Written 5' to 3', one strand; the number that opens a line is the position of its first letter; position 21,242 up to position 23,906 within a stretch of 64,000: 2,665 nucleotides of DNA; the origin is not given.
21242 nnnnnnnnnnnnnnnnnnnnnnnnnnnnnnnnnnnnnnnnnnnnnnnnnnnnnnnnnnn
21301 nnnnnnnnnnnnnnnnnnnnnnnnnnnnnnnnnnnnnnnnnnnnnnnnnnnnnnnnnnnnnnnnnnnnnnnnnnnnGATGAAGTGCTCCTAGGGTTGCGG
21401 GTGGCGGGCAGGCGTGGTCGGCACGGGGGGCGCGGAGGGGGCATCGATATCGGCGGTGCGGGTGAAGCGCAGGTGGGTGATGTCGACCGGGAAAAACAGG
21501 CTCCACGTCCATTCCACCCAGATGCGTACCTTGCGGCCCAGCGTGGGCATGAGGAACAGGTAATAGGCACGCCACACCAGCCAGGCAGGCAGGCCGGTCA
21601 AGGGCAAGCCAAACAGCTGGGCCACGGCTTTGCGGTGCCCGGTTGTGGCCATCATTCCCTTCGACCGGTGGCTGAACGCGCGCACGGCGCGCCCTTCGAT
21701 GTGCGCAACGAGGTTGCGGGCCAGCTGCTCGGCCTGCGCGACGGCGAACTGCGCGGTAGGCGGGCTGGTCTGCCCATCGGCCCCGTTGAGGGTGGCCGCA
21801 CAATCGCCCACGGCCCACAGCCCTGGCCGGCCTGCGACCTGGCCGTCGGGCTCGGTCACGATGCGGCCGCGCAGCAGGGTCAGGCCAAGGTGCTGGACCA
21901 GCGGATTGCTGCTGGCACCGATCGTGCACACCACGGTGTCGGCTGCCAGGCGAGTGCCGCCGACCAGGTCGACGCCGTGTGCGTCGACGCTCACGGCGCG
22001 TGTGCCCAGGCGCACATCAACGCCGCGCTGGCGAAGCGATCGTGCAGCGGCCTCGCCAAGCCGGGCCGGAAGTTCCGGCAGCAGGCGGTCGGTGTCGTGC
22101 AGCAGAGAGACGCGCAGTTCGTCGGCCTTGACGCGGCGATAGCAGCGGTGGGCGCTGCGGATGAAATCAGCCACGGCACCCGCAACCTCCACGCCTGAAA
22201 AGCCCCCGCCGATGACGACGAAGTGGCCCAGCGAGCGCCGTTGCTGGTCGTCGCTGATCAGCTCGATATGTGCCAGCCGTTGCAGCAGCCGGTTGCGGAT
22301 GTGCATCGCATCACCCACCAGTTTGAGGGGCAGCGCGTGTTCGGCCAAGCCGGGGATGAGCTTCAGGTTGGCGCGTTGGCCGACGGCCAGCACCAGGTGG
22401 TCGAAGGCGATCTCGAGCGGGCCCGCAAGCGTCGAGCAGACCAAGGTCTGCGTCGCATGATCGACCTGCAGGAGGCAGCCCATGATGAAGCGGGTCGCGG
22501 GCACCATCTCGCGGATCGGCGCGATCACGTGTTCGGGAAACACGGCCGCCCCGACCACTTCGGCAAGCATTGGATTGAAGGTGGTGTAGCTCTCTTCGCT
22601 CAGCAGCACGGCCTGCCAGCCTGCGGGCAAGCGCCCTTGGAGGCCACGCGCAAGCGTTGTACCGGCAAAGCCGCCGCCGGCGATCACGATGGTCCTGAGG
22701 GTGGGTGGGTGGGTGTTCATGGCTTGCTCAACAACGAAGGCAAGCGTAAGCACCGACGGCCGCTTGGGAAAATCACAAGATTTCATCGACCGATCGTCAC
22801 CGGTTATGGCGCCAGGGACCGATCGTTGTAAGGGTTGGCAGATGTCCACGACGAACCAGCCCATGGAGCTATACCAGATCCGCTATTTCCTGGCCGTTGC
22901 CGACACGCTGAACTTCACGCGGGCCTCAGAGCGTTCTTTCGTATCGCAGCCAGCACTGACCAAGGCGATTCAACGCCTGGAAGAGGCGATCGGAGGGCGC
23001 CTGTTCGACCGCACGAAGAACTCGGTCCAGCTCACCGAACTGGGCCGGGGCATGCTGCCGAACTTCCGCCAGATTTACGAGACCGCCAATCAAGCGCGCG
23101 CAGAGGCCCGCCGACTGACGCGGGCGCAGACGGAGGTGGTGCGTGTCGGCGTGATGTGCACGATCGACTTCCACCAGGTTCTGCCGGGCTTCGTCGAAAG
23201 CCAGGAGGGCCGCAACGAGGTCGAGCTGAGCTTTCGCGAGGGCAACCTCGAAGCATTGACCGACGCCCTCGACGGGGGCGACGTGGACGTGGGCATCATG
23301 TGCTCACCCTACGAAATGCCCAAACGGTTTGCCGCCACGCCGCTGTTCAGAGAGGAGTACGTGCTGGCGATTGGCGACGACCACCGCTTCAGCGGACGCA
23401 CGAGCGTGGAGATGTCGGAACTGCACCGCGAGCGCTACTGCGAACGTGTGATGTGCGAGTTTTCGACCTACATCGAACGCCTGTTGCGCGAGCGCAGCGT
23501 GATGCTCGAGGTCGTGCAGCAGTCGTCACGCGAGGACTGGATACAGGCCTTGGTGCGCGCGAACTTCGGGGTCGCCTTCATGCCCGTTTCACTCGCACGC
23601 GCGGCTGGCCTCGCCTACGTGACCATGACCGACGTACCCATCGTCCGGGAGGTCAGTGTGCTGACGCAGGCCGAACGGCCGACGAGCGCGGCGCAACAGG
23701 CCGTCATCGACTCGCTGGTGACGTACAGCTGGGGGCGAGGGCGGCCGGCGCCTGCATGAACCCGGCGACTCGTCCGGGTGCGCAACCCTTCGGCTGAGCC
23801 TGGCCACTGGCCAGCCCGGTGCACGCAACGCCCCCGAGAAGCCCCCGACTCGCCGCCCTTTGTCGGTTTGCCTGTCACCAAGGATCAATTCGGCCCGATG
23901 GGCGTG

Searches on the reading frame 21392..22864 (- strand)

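Call 54: search_protein_families(library=pfam, proteins=[window:21392-22864:-], max_evalue=0.01)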
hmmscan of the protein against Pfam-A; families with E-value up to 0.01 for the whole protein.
window:21392-22864:- (491 aa): 5 families
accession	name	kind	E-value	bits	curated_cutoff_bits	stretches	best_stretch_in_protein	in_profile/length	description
PF07992.20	Pyr_redox_2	-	3.9e-44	151.7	26.1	1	58-378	2-291/291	Pyridine nucleotide-disulphide oxidoreductase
PF00070.33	Pyr_redox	-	3.6e-10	40.6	22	1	214-302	1-75/82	Pyridine nucleotide-disulphide oxidoreductase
PF01266.30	DAO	-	6.1e-05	23.1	27.9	1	266-336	148-229/353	FAD dependent oxidoreductase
PF22366.1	NDH2_C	-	0.00016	22.2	27.7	1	402-458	2-59/62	NDH2 C-terminal domain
PF01593.30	Amino_oxidase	-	0.0018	18.1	19.8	1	265-318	206-257/443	Flavin containing amine oxidoreductase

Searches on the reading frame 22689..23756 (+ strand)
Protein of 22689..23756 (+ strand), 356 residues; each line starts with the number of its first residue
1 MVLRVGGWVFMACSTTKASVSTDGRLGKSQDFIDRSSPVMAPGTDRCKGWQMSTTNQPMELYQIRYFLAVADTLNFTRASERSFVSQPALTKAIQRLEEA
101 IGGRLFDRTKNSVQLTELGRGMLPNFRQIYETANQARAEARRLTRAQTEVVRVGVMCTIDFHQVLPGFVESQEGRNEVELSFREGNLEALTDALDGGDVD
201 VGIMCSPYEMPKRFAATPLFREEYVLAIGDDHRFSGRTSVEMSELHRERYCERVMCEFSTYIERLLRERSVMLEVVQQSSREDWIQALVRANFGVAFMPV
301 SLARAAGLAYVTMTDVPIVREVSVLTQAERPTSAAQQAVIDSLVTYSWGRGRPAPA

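Call 54: search_protein_families(library=pfam, proteins=[window:22689-23756:+], max_evalue=0.01)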
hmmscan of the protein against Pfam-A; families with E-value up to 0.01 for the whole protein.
window:22689-23756:+ (356 aa): 2 families
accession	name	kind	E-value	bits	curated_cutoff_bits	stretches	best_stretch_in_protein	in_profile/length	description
PF03466.25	LysR_substrate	-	3e-28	99.1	28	1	148-344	5-205/209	LysR substrate binding domain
PF00126.33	HTH_1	-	6.3e-21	74.5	26.6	1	62-120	2-60/60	Bacterial regulatory helix-turn-helix protein, lysR family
